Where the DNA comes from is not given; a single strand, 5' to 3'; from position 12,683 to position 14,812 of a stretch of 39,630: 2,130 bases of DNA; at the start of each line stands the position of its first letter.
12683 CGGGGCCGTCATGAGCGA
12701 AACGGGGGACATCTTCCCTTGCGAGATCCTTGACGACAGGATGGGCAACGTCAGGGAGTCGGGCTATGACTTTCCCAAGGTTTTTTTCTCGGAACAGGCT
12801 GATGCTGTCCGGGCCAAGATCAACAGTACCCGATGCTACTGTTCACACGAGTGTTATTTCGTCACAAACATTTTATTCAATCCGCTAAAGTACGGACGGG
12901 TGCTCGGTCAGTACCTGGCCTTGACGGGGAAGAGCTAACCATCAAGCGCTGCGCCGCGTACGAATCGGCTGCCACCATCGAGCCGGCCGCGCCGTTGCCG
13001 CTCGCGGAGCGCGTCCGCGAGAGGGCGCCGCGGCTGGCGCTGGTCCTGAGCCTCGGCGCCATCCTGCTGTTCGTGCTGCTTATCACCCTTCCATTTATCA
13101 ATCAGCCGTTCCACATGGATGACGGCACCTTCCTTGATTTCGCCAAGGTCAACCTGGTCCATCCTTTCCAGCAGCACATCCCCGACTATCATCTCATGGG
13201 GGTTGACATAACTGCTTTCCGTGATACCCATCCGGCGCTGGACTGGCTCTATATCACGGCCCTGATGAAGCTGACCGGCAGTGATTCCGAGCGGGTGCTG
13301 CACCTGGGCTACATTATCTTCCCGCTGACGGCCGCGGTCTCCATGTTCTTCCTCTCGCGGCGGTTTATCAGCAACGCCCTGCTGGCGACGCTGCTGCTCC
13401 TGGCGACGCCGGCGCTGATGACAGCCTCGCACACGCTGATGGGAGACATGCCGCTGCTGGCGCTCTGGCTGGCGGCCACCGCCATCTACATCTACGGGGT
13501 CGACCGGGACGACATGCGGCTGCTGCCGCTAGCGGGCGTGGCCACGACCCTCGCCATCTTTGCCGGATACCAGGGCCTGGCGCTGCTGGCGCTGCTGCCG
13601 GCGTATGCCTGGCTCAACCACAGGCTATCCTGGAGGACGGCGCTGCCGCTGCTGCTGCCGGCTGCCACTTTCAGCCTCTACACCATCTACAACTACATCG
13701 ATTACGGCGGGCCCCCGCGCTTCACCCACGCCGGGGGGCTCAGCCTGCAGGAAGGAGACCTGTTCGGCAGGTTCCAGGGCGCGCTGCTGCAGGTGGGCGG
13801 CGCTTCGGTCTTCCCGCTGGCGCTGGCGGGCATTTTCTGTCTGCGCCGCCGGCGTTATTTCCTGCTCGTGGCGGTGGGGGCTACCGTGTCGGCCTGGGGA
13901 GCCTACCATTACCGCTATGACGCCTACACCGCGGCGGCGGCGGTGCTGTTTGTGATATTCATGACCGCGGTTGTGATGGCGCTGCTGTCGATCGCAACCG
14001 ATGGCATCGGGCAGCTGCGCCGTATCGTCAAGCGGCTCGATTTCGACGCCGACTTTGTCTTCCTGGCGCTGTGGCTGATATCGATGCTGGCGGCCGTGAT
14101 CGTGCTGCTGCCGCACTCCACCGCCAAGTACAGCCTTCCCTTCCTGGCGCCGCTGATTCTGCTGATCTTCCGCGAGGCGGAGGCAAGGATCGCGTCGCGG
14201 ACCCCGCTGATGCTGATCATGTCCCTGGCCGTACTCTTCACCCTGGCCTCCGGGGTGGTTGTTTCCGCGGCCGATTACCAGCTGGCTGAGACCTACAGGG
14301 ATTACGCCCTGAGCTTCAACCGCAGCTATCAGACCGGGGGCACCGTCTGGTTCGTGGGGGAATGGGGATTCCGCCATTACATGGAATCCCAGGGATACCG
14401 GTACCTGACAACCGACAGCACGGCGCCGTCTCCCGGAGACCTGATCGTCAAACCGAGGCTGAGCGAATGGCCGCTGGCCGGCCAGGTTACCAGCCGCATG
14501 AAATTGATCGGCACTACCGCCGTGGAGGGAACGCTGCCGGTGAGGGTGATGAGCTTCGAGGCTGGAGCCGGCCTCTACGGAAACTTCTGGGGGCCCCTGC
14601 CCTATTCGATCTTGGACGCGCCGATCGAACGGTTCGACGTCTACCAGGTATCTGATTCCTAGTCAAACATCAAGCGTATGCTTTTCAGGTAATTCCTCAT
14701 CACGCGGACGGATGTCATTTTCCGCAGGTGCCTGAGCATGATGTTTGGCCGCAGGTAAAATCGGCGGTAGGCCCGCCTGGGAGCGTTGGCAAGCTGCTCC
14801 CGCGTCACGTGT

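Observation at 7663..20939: Candidate undescribed system: corrinoid methyl-shuttle module fused to a five-member radical SAM set and a GT2/GT-C membrane glycosylation pair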

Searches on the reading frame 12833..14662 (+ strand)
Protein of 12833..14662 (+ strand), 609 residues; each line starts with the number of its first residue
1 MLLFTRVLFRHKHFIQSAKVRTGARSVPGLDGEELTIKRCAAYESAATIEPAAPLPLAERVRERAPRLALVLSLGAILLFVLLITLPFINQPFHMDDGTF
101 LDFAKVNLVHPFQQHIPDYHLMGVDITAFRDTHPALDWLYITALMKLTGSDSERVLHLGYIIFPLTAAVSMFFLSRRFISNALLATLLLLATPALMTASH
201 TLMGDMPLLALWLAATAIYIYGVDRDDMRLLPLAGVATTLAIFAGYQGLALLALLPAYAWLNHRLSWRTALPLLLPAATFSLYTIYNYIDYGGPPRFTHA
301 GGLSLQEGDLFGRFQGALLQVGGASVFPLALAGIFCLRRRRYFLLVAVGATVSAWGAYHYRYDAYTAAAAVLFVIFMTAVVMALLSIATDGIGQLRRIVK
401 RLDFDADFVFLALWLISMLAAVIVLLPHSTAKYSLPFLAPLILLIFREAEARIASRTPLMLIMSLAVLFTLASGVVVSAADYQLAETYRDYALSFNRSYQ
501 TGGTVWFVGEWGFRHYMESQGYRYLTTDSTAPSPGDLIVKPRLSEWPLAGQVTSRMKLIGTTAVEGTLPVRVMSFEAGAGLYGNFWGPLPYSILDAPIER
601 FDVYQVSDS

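Call 3: search_protein_families(library=pfam, proteins=[window:12833-14662:+], max_evalue=0.01)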
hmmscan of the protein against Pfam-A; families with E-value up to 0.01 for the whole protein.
window:12833-14662:+ (609 aa): 1 family
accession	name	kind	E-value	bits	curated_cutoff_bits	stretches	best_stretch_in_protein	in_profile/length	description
PF13231.12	PMT_2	-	3e-08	34.5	26.1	1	134-280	4-149/160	Dolichyl-phosphate-mannose-protein mannosyltransferase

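Call 5: search_protein_families(library=ncbifam, proteins=[window:12833-14662:+], max_evalue=0.001)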
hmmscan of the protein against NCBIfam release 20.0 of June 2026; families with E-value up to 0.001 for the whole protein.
window:12833-14662:+ (609 aa): 0 families

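Call 9: find_homologous_proteins(query=window:12833-14662:+)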
Query window:12833-14662:+ (609 aa): 57 proteins with E <= 0.001 among 8000 candidates.
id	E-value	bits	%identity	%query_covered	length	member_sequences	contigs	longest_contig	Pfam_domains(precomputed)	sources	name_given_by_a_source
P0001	0.0e+0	1201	98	91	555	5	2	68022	PF13231.13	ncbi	ncbi:MAG: glycosyltransferase family 39 protein [Thermoleophilia bacterium]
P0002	0.0e+0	1122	82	100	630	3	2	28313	PF13231.13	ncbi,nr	ncbi:MAG: glycosyltransferase family 39 protein [Actinobacteria bacterium]|nr:glycosyltransferase fa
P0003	3.9e-296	1002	79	90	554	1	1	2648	PF13231.13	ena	-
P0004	7.4e-261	885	71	90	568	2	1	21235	PF13231.13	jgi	jgi:hypothetical protein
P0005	1.9e-202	692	57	91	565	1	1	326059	PF13231.13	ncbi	ncbi:MAG: glycosyltransferase family 39 protein [Thermoleophilia bacterium]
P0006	7.7e-198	677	56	91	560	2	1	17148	PF13231.13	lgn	-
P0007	1.5e-197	676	55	91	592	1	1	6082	PF13231.13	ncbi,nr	ncbi:MAG: glycosyltransferase family 39 protein [Thermoleophilia bacterium]|nr:glycosyltransferase f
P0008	1.9e-197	676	55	94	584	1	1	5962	PF13231.13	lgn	-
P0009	9.6e-197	674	56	92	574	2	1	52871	PF13231.13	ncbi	ncbi:MAG: glycosyltransferase family 39 protein [Thermoleophilia bacterium]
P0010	2.4e-196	672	54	91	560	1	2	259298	PF13231.13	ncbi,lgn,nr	ncbi:MAG: glycosyltransferase family 39 protein [Actinobacteria bacterium]|nr:glycosyltransferase fa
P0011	2.6e-196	672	57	88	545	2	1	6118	PF13231.13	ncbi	-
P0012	4.1e-195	668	56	92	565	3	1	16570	PF13231.13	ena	-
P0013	1.7e-194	666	56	90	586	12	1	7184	PF13231.13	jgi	-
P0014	8.6e-193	661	56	90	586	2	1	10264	PF13231.13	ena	-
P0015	1.3e-192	660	54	96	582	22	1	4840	PF13231.13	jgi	-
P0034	3.2e-173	596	52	88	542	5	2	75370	PF13231.13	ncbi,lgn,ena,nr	ncbi:hypothetical protein BMS3Abin01_00076 [bacterium BMS3Abin01]|nr:hypothetical protein BMS3Abin01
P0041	4.7e-101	358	39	87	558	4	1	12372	PF13231.13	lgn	-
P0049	5.2e-54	202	30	88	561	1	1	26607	PF13231.13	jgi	jgi:4-amino-4-deoxy-L-arabinose transferase-like glycosyltransferase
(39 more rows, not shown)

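Call 10: find_encoding_contigs(protein=P0005, flank=10000, max_places=2)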
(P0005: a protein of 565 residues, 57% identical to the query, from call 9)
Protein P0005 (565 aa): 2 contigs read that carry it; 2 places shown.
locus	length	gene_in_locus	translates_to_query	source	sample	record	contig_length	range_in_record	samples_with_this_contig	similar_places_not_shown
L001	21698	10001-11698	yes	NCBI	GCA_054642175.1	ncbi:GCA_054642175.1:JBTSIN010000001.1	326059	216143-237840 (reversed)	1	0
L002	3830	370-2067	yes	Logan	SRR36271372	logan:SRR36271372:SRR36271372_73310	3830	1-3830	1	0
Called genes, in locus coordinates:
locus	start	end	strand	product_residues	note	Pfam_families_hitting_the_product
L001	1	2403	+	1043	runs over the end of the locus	-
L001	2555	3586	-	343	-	PF01261:AP_endonuc_2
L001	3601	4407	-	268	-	PF10502:Peptidase_S26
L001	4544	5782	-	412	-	PF17651:Raco_middle, PF14574:RACo_C_ter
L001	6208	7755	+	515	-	PF02310:B12-binding, PF04055:Radical_SAM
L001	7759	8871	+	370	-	PF13506:Glyco_transf_21, PF13641:Glyco_tranf_2_3, PF00535:Glycos_transf_2, PF10111:Glyco_tranf_2_2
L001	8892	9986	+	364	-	PF04055:Radical_SAM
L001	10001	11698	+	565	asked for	PF13231:PMT_2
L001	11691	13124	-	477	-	PF02310:B12-binding, PF04055:Radical_SAM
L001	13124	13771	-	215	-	PF02607:B12-binding_2, PF02310:B12-binding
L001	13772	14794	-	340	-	PF01208:URO-D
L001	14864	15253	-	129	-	PF02410:RsfS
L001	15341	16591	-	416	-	PF03816:LytR_cpsA_psr (weak), PF13399:LytR_C (weak)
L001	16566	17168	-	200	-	PF01467:CTP_transf_like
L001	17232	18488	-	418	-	PF00171:Aldedh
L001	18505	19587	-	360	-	PF00696:AA_kinase, PF01472:PUA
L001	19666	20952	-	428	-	PF00275:EPSP_synthase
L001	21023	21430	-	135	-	PF02823:ATP-synt_DE_N, PF00401:ATP-synt_DE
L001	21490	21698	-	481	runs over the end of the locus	PF02874:ATP-synt_ab_N, PF00006:ATP-synt_ab, PF22919:ATP-synt_VA_C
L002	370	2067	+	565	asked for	PF13231:PMT_2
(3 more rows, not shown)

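Call 11: find_encoding_contigs(protein=P0034, flank=10000, max_places=2)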
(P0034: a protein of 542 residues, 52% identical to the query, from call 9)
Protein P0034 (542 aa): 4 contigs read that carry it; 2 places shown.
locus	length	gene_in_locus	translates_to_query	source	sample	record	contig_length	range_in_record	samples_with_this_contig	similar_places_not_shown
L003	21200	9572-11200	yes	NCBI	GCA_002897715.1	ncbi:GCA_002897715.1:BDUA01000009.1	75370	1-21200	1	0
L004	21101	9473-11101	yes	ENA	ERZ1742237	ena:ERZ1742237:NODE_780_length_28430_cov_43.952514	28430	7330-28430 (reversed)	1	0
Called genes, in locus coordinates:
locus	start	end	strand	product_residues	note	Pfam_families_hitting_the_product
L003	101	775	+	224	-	PF01380:SIS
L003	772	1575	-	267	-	-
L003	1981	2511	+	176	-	PF08448:PAS_4 (weak)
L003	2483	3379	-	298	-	PF01261:AP_endonuc_2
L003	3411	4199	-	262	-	PF10502:Peptidase_S26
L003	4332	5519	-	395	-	PF17651:Raco_middle, PF14574:RACo_C_ter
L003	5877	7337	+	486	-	PF02310:B12-binding, PF04055:Radical_SAM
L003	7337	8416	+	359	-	PF13506:Glyco_transf_21, PF13641:Glyco_tranf_2_3, PF00535:Glycos_transf_2, PF10111:Glyco_tranf_2_2, PF13632:Glyco_trans_2_3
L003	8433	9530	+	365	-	PF04055:Radical_SAM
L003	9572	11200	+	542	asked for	PF13231:PMT_2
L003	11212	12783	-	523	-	PF02310:B12-binding, PF04055:Radical_SAM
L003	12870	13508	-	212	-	PF02607:B12-binding_2, PF02310:B12-binding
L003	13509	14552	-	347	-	PF01208:URO-D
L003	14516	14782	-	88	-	PF02410:RsfS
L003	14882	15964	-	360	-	PF13399:LytR_C (weak)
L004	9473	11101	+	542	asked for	PF13231:PMT_2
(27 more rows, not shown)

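Call 12: find_encoding_contigs(protein=P0041, flank=10000, max_places=2)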
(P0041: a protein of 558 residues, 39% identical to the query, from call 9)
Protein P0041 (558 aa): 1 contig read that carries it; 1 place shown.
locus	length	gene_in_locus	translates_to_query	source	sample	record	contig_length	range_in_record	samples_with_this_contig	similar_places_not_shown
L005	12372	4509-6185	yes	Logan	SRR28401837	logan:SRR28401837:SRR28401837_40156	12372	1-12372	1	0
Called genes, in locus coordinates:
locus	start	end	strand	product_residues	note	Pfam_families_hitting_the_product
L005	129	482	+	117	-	PF01022:HTH_5, PF12802:MarR_2 (weak), PF12840:HTH_20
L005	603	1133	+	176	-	PF09335:VTT_dom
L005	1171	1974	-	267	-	PF23023:Anti-Pycsar_Apyc1 (weak), PF00753:Lactamase_B, PF12706:Lactamase_B_2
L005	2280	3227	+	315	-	PF01336:tRNA_anti-codon (weak), PF01966:HD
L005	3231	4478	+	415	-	PF04188:Mannosyl_trans2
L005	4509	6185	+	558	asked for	PF13231:PMT_2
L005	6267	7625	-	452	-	PF00291:PALP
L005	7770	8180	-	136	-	-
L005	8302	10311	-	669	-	PF03065:Glyco_hydro_57 (weak)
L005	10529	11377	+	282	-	PF02358:Trehalose_PPase, PF08282:Hydrolase_3 (faint)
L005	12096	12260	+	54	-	-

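Call 43: search_solved_structures(query=window:12995-14662:+, max_evalue=1)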
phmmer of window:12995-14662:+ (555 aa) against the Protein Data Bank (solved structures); distinct sequences matched with E-value up to 1: 0.

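Call 77: predict_structure(alignment_id=A3)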
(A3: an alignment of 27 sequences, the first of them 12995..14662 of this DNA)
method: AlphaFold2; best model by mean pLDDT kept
length: 555 residues; sequences in the alignment: 27
mean_pLDDT: 91.0   pTM: 0.91
mean pLDDT of the five models: 91.0, 90.3, 90.0, 89.6, 89.6
residues with pLDDT >= 90: 419; 70-90: 113; 50-70: 6; < 50: 17
segments of 3 or more residues with pLDDT < 50: 1-9, 246-253
pLDDT, mean of each block of 10 residues (from residue 1): 41 87 97 94 90 91 88 84 93 95 95 98 96 98 86 95 98 97 96 93 97 95 95 89 54 67 93 96 86 95 93 96 96 94 94 97 90 80 95 93 95 98 96 95 90 92 95 92 94 89 96 93 90 92 94 89
secondary structure, 60 per line:
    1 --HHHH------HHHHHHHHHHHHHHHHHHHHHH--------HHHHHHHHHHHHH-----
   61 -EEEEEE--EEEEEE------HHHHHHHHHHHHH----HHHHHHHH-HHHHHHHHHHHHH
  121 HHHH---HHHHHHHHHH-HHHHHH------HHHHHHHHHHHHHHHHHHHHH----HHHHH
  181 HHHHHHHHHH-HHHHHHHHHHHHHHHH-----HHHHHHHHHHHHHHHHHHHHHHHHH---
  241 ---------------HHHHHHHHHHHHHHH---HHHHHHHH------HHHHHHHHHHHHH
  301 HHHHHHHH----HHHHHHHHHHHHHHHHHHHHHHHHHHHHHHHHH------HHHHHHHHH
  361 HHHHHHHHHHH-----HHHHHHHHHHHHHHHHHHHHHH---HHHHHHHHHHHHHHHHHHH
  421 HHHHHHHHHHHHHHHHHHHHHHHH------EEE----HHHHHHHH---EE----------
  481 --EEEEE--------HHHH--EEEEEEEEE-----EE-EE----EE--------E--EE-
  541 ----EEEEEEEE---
elements in order: H3-6 H13-34 H43-55 E62-67 E70-75 H82-94 H99-106 H108-124 H128-137 H139-144 H151-171 H176-190 H192-207 H213-237 H256-270 H274-281 H288-308 H313-345 H352-371 H377-398 H402-444 E451-453 H458-465 E483-487 H496-499 E502-510 E545-552

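Call 80: fold_search(model_id=the predicted structure, library=pdb)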
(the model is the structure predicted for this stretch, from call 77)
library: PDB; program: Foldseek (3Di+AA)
matches with E <= 10: 297; with E <= 0.001: 20
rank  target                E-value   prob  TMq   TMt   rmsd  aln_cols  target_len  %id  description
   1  5ezm                  2.9e-06  1.00  0.42  0.43  16.1       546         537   15  Crystal Structure of ArnT from Cupriavidus metallidurans in the apo state (released 2016-02-17)
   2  5f15                  4.2e-06  1.00  0.40  0.41  15.9       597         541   14  Crystal Structure of ArnT from Cupriavidus metallidurans bound to Undecaprenyl phosphate (released 2016-02-17)
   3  3waj                  7.0e-06  1.00  0.49  0.36  16.3       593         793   13  Crystal structure of the Archaeoglobus fulgidus oligosaccharyltransferase (O29867_ARCFU) complex with Zn and sulfate (released 2013-10-30)
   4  6w98_A                1.2e-05  1.00  0.43  0.22  10.7       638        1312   13  Single-Particle Cryo-EM Structure of Arabinofuranosyltransferase AftD from Mycobacteria (released 2020-05-13)
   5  5gmy_A                1.4e-05  1.00  0.40  0.28  15.0       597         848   12  Crystal structure of the Archaeoglobus fulgidus oligosaccharyltransferase (O29867_ARCFU) tethered with an acceptor pep (released 2017-02-01)
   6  9s6t_A                1.8e-05  1.00  0.50  0.56   8.9       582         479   12  Ternary cryo-EM structure of chicken ALG12 with Dol25-PP-GlcNAc2Man7, Dol25-P-Man, and Fab (released 2026-03-18)
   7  8pn9_A                1.9e-05  1.00  0.46  0.40  13.9       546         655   10  Structure of human oligosaccharyltransferase OST-A complex bound to NGI-1 (released 2024-05-08)
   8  9n9j_I                2.6e-05  1.00  0.46  0.38  15.7       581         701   11  Structure of a GRP94 folding intermediate engaged with a CCDC134- and FKBP11-bound secretory translocon (released 2025-11-19)
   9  7e9s_A                2.9e-05  1.00  0.42  0.28  15.1       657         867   11  Archaeal oligosaccharyltransferase AglB from Archaeoglobus fulgidus in complex with an inhibitory peptide and a dolich (released 2021-09-08)
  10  3wak                  4.4e-05  1.00  0.45  0.30  16.1       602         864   13  Crystal structure of the Archaeoglobus fulgidus oligosaccharyltransferase (O29867_ARCFU) in the apo form (released 2013-10-30)
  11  6s7t_A                5.1e-05  1.00  0.45  0.37  14.6       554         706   14  Cryo-EM structure of human oligosaccharyltransferase complex OST-B (released 2019-12-18)
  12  8b6l_I                6.3e-05  1.00  0.46  0.39  16.0       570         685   12  Subtomogram average of the human Sec61-TRAP-OSTA-translocon (released 2022-12-07)
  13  8agc_A                1.2e-04  1.00  0.44  0.37  15.5       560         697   13  Structure of yeast oligosaccharylransferase complex with lipid-linked oligosaccharide and non-acceptor peptide bound (released 2022-12-07)
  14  7oci_F                1.3e-04  1.00  0.46  0.41  12.5       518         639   12  Cryo-EM structure of yeast Ost6p containing oligosaccharyltransferase complex (released 2022-02-16)
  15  6ezn_F                1.3e-04  1.00  0.44  0.39  14.1       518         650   14  Cryo-EM structure of the yeast oligosaccharyltransferase (OST) complex (released 2018-01-17)
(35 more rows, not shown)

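Call 90: find_encoding_contigs(protein=P0049, flank=10000, max_places=1)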
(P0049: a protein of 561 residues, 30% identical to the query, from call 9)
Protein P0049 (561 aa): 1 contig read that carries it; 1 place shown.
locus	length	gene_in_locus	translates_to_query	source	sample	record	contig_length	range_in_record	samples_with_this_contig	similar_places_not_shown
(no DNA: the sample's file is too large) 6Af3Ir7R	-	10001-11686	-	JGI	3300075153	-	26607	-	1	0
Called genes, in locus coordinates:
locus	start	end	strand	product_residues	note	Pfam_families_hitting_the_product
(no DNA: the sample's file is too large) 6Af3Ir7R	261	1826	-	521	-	PF01425:Amidase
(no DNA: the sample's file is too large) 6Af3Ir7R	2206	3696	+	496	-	PF04389:Peptidase_M28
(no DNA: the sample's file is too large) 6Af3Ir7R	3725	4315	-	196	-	PF13489:Methyltransf_23, PF08241:Methyltransf_11, PF08242:Methyltransf_12 (weak), PF13649:Methyltransf_25 (weak), PF13847:Methyltransf_31 (weak)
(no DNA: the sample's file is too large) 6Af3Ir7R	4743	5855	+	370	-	PF01757:Acyl_transf_3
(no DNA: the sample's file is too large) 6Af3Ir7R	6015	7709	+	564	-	PF13231:PMT_2 (weak)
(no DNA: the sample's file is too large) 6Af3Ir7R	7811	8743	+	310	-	PF00535:Glycos_transf_2, PF13641:Glyco_tranf_2_3, PF13632:Glyco_trans_2_3 (weak)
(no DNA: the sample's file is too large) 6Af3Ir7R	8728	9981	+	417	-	PF13439:Glyco_transf_4, PF13579:Glyco_trans_4_4, PF00534:Glycos_transf_1, PF13692:Glyco_trans_1_4, PF13524:Glyco_trans_1_2 (weak)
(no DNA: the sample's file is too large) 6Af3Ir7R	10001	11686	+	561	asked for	PF13231:PMT_2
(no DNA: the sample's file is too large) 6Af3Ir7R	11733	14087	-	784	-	PF02353:CMAS (weak), PF13489:Methyltransf_23, PF08241:Methyltransf_11, PF08242:Methyltransf_12, PF13649:Methyltransf_25, PF13847:Methyltransf_31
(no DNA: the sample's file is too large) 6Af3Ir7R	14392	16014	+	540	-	PF13231:PMT_2, PF13527:Acetyltransf_9 (weak), PF00583:Acetyltransf_1, PF13673:Acetyltransf_10, PF13508:Acetyltransf_7, PF08445:FR47 (weak)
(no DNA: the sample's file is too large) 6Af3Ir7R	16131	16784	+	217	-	PF12680:SnoaL_2 (weak)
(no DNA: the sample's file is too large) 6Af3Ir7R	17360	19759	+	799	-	PF01315:Ald_Xan_dh_C, PF02738:MoCoBD_1, PF20256:MoCoBD_2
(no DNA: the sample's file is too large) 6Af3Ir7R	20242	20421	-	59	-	?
